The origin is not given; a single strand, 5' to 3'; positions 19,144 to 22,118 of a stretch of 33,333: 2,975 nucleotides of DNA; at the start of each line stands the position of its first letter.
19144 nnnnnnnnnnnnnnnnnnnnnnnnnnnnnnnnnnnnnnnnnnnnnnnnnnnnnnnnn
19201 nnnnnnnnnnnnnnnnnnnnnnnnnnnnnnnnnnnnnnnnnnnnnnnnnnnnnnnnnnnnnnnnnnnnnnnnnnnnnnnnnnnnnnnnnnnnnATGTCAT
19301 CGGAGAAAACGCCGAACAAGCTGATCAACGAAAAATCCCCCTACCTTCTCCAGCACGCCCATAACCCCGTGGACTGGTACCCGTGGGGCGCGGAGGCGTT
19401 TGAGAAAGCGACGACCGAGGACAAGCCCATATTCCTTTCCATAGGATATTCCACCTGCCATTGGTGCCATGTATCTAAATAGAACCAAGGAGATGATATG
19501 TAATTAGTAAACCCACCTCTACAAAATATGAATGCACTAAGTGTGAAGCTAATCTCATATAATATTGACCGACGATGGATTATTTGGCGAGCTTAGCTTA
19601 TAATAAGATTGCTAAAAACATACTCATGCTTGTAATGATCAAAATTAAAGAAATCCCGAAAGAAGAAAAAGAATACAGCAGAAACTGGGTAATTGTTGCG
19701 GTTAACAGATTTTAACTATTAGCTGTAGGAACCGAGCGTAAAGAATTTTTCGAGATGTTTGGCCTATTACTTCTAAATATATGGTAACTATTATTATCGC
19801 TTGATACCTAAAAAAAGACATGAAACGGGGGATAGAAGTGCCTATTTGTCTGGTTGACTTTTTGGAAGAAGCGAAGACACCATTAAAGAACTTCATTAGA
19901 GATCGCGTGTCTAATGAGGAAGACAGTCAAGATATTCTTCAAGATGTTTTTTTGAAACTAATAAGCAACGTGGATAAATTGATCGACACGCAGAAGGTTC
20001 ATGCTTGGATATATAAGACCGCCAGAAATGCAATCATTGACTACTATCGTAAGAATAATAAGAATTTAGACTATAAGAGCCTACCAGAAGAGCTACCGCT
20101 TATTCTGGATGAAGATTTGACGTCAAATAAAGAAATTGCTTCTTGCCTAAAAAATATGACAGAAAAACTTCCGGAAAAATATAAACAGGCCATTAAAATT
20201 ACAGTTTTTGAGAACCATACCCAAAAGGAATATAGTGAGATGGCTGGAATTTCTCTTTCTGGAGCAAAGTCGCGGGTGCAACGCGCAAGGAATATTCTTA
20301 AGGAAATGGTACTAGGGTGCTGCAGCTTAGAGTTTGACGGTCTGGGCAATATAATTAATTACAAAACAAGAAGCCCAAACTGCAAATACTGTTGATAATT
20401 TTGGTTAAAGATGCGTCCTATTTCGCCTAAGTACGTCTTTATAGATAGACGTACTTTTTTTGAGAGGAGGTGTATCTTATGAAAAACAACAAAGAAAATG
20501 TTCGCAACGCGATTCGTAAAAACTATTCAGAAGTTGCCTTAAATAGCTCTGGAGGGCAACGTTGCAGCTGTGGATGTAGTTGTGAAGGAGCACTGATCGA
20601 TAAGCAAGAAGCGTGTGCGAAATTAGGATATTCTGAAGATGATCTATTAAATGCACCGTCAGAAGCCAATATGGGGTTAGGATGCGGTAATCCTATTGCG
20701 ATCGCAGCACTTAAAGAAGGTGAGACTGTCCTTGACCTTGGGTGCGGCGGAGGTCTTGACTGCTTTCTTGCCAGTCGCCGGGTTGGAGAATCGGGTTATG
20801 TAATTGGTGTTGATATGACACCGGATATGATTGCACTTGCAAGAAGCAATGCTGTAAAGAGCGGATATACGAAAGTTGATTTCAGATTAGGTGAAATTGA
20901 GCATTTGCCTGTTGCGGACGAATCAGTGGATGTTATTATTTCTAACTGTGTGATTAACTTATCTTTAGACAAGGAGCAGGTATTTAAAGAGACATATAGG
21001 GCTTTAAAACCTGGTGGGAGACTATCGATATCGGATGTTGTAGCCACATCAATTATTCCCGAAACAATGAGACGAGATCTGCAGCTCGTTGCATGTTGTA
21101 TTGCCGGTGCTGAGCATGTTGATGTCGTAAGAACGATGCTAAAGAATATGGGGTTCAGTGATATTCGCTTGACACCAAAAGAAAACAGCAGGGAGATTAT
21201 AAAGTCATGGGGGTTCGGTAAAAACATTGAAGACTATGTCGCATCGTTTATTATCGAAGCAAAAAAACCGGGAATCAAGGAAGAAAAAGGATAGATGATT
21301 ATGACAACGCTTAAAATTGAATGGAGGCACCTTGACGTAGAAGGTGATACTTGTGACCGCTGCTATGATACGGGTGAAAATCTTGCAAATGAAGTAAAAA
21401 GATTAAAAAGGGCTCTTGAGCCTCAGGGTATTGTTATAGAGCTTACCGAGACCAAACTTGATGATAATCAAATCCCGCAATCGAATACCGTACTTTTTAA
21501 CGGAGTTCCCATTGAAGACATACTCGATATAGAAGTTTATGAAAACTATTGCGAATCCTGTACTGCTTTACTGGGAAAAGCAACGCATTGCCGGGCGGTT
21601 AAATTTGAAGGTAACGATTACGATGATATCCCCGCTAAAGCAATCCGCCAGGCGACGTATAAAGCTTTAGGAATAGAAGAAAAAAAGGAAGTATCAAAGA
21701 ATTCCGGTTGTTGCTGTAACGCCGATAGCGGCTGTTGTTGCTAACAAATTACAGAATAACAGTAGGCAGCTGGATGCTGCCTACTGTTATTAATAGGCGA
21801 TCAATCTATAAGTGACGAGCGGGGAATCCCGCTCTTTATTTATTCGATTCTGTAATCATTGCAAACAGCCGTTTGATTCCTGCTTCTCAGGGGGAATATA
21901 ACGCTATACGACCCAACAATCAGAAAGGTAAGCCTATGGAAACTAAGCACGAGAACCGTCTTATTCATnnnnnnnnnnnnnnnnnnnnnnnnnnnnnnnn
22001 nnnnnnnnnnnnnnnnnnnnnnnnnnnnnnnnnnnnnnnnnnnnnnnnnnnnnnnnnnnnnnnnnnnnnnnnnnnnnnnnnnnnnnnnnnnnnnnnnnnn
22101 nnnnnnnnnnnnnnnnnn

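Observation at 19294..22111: AT-rich 2.5-kb cassette inserted in the 5' end of the yyaL-like gene with a Campbell-type duplication and no recombinase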

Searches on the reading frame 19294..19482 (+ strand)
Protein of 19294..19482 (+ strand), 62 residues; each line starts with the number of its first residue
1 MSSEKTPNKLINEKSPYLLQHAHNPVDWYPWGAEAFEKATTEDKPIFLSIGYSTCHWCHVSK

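Call 6: search_protein_families(library=pfam, proteins=[window:19294-19482:+], max_evalue=0.01)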
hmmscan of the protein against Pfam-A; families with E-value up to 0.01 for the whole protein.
window:19294-19482:+ (62 aa): 2 families
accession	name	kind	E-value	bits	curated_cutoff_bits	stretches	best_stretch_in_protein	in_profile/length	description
PF03190.21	Thioredox_DsbH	-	2.6e-29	102.7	27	1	8-60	2-54/163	Protein of unknown function, DUF255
PF13899.12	Thioredoxin_7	-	3.8e-05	24.2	27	1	27-60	1-34/83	Thioredoxin-like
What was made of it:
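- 19294..19482 (+): Left copy: displaced native 5' end of yyaL (62 aa, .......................*). It is chimeric, native up to about 19445 and incoming DNA from the patch onward. Pfam Thioredox_DsbH 2.6e-29 (call 6).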

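Call 69: search_protein_families(library=pfam, proteins=[L242:5299-5808:+], max_evalue=0.001)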
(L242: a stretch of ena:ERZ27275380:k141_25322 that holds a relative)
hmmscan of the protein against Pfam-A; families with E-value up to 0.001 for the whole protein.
L242:5299-5808:+ (169 aa): 0 families

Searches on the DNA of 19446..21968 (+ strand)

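Call 8: search_dna_similar(query=window:19446-21968:+, collection=plasmids, mode=near)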
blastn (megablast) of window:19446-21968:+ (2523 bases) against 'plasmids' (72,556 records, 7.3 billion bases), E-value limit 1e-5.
No match.

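Call 9: search_dna_similar(query=window:19446-21968:+, collection=phages, mode=near)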
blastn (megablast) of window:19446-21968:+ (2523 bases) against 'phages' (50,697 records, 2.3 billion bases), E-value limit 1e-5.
No match.
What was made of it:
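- Tried and rejected: Megablast of the cassette against PLSDB plasmids and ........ phages gave no match (calls 8, 9).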

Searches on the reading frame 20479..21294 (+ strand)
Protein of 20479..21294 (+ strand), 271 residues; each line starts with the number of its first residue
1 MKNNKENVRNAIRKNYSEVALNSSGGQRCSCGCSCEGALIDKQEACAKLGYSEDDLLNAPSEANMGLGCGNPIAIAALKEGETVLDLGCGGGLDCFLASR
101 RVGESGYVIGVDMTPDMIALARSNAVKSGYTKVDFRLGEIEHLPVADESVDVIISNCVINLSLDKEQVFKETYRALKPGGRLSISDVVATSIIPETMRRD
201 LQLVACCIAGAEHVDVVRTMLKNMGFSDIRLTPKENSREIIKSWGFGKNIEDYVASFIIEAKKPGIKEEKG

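Call 6: search_protein_families(library=pfam, proteins=[window:20479-21294:+], max_evalue=0.01)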
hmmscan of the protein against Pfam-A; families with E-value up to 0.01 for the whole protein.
window:20479-21294:+ (271 aa): 16 families
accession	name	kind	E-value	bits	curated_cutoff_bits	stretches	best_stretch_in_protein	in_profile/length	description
PF13847.12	Methyltransf_31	-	1.7e-36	125.5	27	1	79-207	2-132/145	Methyltransferase domain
PF08241.18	Methyltransf_11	-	2e-23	83.3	21.2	1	85-183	1-94/95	Methyltransferase domain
PF13649.12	Methyltransf_25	-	7e-23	81.6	27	1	84-180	1-97/97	Methyltransferase domain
PF01209.24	Ubie_methyltran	-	6.4e-19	68.7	20.1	1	75-186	42-153/233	ubiE/COQ5 methyltransferase family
PF08242.18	Methyltransf_12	-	1.5e-13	51.7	30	1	85-182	1-98/98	Methyltransferase domain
PF13489.12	Methyltransf_23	-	1.6e-10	41.4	27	1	77-215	19-143/164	Methyltransferase domain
PF06325.19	PrmA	-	1.9e-08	34.6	22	1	78-189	159-263/296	Ribosomal protein L11 methyltransferase (PrmA)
PF01135.25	PCMT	-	6.7e-08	33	20.3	1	77-140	70-133/210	Protein-L-isoaspartate(D-aspartate) O-methyltransferase (PCMT)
PF05148.21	Methyltransf_8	-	1.1e-07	32.4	27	1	80-202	72-174/219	Hypothetical methyltransferase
PF05175.20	MTS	-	4.1e-07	30.2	23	1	78-184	27-138/170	Methyltransferase small domain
PF20922.3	Anamorsin_N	-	4.2e-05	23.8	27.1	1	139-198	41-102/163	Anamorsin, N-terminal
PF01170.24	UPF0020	-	4.6e-05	23.6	22.3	1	108-175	79-147/197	RMKL-like, methyltransferase domain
PF01728.25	FtsJ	-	5.5e-05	23.6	24.1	1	78-167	19-109/181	FtsJ-like methyltransferase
PF02353.26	CMAS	-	6e-05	22.9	27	1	76-188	58-168/273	Mycolic acid cyclopropane synthetase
PF08003.17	Methyltransf_9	-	0.0011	18.4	23.8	1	80-231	115-265/315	Protein of unknown function (DUF1698)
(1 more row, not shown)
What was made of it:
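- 20479..21294 (+): Cargo gene 2: arsenite S-adenosylmethionine methyltransferase (ArsM-like, 271 aa). Pfam Methyltransf_31 1.7e-36 (call 6).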

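Call 11: find_encoding_contigs(protein=window:20479-21294:+, flank=10000, max_places=10)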
Protein window:20479-21294:+ (271 aa): no gene with exactly this product is on record in the collection.

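Call 40: find_homologous_proteins(query=window:20479-21294:+, max_evalue=1e-60)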
Query window:20479-21294:+ (271 aa): 7661 proteins with E <= 1e-60 among 8000 candidates; the best 120 are listed.
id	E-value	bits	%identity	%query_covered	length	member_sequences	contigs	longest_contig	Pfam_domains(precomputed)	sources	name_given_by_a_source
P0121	2.7e-175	599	100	100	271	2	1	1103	PF13847.13,PF13489.13,PF06325.20,PF05175.21,PF13649.13,PF05148.22,PF01135.26,PF01209.25,PF08241.19,PF08242.19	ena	-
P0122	8.9e-154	529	88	100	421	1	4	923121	PF13489.13,PF02353.27,PF08241.19,PF13847.13,PF06325.20,PF05175.21,PF13649.13,PF10865.15,PF01170.25,PF05148.22,PF01135.26,PF01728.26,PF01209.25,PF08242.19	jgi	jgi:ubiquinone/menaquinone biosynthesis C-methylase UbiE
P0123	2.0e-133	462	77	100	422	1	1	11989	PF13489.13,PF02353.27,PF08241.19,PF13847.13,PF06325.20,PF05175.21,PF13649.13,PF10865.15,PF05148.22,PF20922.4,PF01135.26,PF01728.26,PF01209.25,PF08242.19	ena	-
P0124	4.5e-133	461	77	100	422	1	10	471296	PF13489.13,PF02353.27,PF08241.19,PF13847.13,PF06325.20,PF05175.21,PF13649.13,PF10865.15,PF05148.22,PF20922.4,PF01135.26,PF01728.26,PF01209.25,PF08242.19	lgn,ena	-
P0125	5.8e-133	460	80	97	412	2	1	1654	PF13489.13,PF08241.19,PF13847.13,PF06325.20,PF05175.21,PF13649.13,PF10865.15,PF05148.22,PF01135.26,PF01728.26,PF01209.25,PF08242.19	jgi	jgi:SAM-dependent methyltransferase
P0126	1.2e-132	459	78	97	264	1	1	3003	PF13847.13,PF13489.13,PF06325.20,PF05175.21,PF13649.13,PF05148.22,PF20922.4,PF01135.26,PF01209.25,PF08241.19,PF08242.19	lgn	-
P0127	2.5e-132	458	79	97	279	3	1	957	PF13489.13,PF02353.27,PF08241.19,PF13847.13,PF06325.20,PF05175.21,PF13649.13,PF05148.22,PF20922.4,PF01135.26,PF01209.25,PF08242.19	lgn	-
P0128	4.2e-130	451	78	97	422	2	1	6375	PF13489.13,PF02353.27,PF08241.19,PF13847.13,PF06325.20,PF05175.21,PF13649.13,PF10865.15,PF05148.22,PF20922.4,PF01135.26,PF01728.26,PF01209.25,PF08242.19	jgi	-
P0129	4.3e-130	451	77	99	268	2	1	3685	PF13847.13,PF13489.13,PF06325.20,PF05175.21,PF13649.13,PF05148.22,PF01135.26,PF01209.25,PF08241.19,PF08242.19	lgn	-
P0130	4.3e-130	451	76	99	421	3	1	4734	PF13489.13,PF02353.27,PF08241.19,PF13847.13,PF06325.20,PF05175.21,PF13649.13,PF10865.15,PF05148.22,PF20922.4,PF01135.26,PF01209.25,PF08242.19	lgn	-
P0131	3.1e-129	448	75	100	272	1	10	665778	PF13847.13,PF13489.13,PF06325.20,PF02353.27,PF05175.21,PF13649.13,PF05148.22,PF01135.26,PF01209.25,PF08241.19,PF08242.19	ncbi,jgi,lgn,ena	-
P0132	5.0e-129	447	76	100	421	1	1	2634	PF13847.13,PF13489.13,PF06325.20,PF05175.21,PF13649.13,PF10865.15,PF05148.22,PF01135.26,PF01209.25,PF08241.19,PF08242.19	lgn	-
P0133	1.1e-128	446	75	99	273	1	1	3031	PF13847.13,PF13489.13,PF06325.20,PF02353.27,PF05175.21,PF13649.13,PF05148.22,PF01135.26,PF01209.25,PF08241.19,PF08242.19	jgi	jgi:ubiquinone/menaquinone biosynthesis C-methylase UbiE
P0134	3.2e-126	438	77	97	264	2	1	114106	PF13847.13,PF13489.13,PF06325.20,PF05175.21,PF13649.13,PF05148.22,PF01135.26,PF01209.25,PF08241.19,PF08242.19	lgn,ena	-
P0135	4.5e-124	431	73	99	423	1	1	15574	PF13847.13,PF13489.13,PF06325.20,PF05175.21,PF13649.13,PF10865.15,PF05148.22,PF01135.26,PF01209.25,PF08241.19,PF08242.19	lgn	-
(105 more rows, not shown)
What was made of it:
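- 20479..21294 (+): Homologues are named arsenite methyltransferase by their sources (call 40).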

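Call 41: find_encoding_contigs(protein=P0122, flank=10000, max_places=6)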
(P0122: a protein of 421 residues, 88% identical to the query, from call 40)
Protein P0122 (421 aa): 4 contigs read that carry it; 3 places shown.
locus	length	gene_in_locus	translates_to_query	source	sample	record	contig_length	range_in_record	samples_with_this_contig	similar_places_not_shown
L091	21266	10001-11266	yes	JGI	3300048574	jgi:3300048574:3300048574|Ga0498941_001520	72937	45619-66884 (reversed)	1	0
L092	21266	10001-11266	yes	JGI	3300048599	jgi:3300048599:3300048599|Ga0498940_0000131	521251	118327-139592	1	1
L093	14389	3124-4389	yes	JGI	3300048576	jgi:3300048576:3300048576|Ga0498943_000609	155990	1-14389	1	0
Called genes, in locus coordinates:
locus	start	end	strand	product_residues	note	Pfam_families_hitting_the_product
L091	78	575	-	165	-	PF01381:HTH_3 (faint)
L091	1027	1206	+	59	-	-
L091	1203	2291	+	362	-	PF14657:Arm-DNA-bind_4, PF14659:Phage_int_SAM_3, PF00589:Phage_integrase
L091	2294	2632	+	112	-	PF21983:NikA-like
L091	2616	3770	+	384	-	PF13481:AAA_25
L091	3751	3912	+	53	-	-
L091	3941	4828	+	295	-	PF17989:ALP_N, PF21522:MreB-like_C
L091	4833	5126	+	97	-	-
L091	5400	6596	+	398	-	PF01076:Mob_Pre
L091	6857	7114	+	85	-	-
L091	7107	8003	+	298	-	PF03063:Prismane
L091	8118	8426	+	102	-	-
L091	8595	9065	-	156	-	-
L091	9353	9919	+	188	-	PF04542:Sigma70_r2, PF08281:Sigma70_r4_2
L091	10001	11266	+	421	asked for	PF01135:PCMT, PF01209:Ubie_methyltran, PF06325:PrmA, PF13489:Methyltransf_23, PF13847:Methyltransf_31, PF08241:Methyltransf_11, PF08242:Methyltransf_12, PF13649:Methyltransf_25, +6 more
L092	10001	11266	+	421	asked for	PF01135:PCMT, PF01209:Ubie_methyltran, PF06325:PrmA, PF13489:Methyltransf_23, PF13847:Methyltransf_31, PF08241:Methyltransf_11, PF08242:Methyltransf_12, PF13649:Methyltransf_25, +6 more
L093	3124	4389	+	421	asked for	PF01135:PCMT, PF01209:Ubie_methyltran, PF06325:PrmA, PF13489:Methyltransf_23, PF13847:Methyltransf_31, PF08241:Methyltransf_11, PF08242:Methyltransf_12, PF13649:Methyltransf_25, +6 more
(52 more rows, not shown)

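Call 66: find_related_loci(query=P0122, collection=metagenome_contigs, flank=8000)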
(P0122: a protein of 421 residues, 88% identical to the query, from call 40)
Query P0122 (421 aa) in metagenome_contigs; peptide patterns used: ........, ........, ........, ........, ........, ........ (x = any residue, [..] = any of these).
600 stretches matched a pattern (row limit reached: there are more); 403 encode a relative of the query (tblastn E <= 1e-3); the best 80 are kept; 80 distinct loci.
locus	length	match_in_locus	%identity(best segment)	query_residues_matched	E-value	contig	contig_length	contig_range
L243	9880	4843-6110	78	1-420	0e+0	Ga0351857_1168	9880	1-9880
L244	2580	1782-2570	70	1-263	3e-121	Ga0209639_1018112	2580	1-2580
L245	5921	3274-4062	70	1-263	1e-115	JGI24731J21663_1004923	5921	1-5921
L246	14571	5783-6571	70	1-263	1e-115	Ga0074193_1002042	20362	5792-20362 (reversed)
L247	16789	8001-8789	70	1-263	1e-114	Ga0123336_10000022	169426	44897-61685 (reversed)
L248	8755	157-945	69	1-263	1e-113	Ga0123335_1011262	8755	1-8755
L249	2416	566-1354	70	1-263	3e-119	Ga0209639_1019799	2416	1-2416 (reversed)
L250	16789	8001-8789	69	1-263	2e-112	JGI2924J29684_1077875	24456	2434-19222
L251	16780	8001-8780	69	4-263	2e-111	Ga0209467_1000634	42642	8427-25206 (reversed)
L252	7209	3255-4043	68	1-263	8e-112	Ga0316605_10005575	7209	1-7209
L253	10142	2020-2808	68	1-263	4e-110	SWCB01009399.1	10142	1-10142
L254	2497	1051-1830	68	5-263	1e-114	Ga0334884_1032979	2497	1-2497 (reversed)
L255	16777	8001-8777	66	4-263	1e-108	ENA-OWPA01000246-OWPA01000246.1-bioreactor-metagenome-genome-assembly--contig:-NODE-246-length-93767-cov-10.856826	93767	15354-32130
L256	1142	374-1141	70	4-259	4e-119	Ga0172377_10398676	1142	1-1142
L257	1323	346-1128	68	4-263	3e-118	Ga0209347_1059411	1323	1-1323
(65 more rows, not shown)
